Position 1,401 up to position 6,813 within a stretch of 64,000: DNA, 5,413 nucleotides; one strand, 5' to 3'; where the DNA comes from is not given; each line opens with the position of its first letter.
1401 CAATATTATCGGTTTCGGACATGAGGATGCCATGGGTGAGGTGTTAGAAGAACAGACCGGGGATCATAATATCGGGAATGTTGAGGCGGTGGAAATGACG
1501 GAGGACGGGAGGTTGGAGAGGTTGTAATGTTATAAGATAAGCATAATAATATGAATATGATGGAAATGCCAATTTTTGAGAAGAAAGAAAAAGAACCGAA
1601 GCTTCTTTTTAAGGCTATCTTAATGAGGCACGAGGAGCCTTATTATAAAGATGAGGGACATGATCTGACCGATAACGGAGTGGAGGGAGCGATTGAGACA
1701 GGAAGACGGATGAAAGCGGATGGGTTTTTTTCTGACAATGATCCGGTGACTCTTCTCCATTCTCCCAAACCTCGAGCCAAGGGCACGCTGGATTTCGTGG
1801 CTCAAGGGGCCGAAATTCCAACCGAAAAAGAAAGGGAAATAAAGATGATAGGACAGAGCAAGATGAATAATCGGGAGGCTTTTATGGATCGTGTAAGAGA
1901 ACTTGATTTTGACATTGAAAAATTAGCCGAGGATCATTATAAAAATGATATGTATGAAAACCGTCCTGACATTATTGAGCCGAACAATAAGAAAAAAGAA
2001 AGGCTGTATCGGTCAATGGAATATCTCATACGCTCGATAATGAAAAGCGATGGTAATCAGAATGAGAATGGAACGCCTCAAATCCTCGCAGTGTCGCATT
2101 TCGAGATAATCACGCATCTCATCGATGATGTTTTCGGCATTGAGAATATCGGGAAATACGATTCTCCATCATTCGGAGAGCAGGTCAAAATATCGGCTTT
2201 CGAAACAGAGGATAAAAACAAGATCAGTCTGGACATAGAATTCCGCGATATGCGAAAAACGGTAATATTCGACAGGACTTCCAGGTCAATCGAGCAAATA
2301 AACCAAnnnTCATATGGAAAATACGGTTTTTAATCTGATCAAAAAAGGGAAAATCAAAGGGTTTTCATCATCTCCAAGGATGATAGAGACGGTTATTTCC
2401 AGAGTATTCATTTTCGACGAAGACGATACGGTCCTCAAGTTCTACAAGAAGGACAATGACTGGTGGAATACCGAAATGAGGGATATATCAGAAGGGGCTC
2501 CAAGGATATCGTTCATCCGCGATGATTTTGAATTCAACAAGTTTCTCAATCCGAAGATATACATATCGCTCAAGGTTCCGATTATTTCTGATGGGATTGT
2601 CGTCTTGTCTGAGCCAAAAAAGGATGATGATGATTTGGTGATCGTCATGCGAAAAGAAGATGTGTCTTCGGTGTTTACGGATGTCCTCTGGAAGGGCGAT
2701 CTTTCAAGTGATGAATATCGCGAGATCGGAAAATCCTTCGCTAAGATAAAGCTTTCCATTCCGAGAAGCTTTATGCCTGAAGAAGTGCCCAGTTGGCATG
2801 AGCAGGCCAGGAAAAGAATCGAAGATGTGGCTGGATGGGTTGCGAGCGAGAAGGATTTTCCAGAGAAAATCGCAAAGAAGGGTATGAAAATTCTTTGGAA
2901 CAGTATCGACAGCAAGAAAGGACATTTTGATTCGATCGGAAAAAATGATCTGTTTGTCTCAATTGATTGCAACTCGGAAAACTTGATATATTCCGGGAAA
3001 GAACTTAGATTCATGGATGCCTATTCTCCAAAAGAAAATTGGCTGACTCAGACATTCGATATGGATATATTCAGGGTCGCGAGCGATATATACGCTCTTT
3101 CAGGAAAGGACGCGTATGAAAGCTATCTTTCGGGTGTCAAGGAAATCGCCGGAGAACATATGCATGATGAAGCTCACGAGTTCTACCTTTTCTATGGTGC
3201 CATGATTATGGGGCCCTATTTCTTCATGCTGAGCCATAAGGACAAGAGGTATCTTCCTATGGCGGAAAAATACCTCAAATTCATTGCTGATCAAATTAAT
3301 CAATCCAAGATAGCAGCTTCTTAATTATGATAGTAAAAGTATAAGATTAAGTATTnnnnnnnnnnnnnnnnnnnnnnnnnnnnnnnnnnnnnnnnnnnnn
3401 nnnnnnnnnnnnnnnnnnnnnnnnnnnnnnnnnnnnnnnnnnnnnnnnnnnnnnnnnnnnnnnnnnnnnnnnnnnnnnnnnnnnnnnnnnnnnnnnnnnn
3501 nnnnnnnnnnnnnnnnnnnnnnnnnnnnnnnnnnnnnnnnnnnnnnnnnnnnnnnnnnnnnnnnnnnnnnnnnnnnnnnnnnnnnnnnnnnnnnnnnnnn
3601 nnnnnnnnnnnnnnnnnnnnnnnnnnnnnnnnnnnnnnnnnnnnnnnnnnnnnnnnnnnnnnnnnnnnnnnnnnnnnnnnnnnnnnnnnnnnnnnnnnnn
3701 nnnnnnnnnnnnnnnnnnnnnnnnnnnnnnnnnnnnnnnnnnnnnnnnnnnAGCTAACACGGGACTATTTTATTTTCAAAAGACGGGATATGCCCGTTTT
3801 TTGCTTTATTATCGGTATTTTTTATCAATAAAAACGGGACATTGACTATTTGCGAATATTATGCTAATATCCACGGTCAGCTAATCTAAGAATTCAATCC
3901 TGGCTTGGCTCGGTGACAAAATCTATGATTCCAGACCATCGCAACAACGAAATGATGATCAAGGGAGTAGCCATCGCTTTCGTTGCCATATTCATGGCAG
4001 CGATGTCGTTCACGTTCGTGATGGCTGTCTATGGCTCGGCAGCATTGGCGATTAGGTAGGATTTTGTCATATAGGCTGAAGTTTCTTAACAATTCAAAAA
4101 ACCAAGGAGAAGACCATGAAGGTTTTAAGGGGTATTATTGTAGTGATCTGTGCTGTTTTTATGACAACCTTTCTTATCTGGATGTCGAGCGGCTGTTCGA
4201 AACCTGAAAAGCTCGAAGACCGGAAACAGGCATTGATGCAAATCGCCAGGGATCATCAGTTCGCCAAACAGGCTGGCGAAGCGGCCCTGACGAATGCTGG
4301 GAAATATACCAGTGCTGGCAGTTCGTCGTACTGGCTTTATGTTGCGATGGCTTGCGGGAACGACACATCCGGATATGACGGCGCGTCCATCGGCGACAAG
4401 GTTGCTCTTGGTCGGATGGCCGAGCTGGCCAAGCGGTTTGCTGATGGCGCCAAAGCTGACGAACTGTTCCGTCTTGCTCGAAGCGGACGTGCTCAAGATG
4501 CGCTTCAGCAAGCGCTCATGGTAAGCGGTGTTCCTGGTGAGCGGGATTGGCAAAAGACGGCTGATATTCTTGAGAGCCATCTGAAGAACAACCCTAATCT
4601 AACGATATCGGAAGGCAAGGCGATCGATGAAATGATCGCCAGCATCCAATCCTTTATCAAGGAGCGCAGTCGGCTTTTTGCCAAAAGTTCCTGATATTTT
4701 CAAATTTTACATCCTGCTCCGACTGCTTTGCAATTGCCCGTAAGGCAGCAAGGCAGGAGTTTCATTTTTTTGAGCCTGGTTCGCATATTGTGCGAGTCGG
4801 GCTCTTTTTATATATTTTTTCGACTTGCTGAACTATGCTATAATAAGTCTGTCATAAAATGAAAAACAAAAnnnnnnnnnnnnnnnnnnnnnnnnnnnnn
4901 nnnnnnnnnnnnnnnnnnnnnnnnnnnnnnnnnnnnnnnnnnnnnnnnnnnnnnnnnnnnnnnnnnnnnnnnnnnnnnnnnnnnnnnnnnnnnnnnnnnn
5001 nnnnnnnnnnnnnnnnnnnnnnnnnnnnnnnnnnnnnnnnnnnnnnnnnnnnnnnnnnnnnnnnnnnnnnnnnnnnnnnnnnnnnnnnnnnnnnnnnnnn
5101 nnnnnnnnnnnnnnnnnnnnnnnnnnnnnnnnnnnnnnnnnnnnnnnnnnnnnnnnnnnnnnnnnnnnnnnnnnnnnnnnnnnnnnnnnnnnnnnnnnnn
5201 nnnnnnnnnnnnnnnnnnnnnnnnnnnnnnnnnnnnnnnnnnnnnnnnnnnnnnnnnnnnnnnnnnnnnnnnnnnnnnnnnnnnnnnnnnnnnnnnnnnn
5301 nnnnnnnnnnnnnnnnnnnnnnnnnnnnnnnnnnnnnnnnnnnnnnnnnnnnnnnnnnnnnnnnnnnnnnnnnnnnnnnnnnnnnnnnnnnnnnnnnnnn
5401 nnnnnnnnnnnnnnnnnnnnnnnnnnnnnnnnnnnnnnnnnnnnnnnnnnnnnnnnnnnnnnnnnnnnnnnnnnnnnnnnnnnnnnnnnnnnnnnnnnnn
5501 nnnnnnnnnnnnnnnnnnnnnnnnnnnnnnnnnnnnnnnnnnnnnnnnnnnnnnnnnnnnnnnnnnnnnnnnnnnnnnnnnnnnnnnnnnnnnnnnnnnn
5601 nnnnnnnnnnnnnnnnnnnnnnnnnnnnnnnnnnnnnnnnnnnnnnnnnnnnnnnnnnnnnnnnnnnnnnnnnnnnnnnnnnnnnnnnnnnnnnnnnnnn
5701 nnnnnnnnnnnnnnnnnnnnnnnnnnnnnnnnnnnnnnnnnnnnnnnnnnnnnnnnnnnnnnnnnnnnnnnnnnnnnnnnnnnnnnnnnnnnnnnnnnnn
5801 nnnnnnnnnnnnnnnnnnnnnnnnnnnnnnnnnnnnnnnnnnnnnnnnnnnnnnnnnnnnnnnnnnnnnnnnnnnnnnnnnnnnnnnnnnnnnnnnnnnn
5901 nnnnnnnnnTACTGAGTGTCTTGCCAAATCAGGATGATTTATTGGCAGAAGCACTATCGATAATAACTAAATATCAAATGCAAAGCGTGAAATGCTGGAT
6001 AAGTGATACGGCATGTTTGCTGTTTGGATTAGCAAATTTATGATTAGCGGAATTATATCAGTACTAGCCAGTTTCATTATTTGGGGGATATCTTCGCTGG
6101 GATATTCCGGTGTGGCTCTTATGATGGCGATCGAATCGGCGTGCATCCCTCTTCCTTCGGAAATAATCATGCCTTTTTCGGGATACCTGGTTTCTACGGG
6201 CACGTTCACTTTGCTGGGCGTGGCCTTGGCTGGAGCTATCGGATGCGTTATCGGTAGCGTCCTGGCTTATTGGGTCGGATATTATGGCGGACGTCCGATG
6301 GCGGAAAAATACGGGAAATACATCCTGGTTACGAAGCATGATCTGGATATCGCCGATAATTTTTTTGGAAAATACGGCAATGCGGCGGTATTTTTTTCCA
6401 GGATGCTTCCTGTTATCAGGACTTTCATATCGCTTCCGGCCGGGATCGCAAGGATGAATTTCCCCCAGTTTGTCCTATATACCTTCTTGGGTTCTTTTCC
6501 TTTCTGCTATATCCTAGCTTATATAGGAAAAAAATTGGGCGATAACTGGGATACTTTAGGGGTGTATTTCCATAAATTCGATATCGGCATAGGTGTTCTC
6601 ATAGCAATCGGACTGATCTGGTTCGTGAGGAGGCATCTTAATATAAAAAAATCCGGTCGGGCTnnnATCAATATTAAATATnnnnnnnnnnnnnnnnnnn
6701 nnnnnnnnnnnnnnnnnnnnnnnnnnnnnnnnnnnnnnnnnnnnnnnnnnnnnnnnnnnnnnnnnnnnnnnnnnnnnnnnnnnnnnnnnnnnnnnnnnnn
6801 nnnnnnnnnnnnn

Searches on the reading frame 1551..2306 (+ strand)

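Call 30: search_protein_families(library=pfam, proteins=[window:1551-2306:+], max_evalue=0.001)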
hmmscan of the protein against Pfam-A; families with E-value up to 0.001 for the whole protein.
window:1551-2306:+ (252 aa): 1 family
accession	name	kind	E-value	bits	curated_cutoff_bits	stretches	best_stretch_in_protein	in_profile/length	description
PF00300.27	His_Phos_1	-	4.1e-05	23.8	21.7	1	27-199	13-163/194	Histidine phosphatase superfamily (branch 1)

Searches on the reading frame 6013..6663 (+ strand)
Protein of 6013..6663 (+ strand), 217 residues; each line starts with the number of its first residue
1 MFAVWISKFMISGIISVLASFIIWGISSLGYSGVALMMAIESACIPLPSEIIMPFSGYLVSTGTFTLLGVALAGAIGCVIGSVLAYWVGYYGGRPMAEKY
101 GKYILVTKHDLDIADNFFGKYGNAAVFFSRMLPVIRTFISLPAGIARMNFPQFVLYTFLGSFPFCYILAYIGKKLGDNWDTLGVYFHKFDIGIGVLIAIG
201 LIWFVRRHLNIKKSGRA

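Call 85: search_protein_families(library=pfam, proteins=[window:6013-6663:+], max_evalue=0.0001)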
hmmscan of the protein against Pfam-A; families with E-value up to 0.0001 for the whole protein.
window:6013-6663:+ (217 aa): 1 family
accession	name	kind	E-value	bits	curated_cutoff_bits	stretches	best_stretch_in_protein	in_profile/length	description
PF09335.16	VTT_dom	-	6.3e-24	85.2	33.9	1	48-173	2-122/123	VTT domain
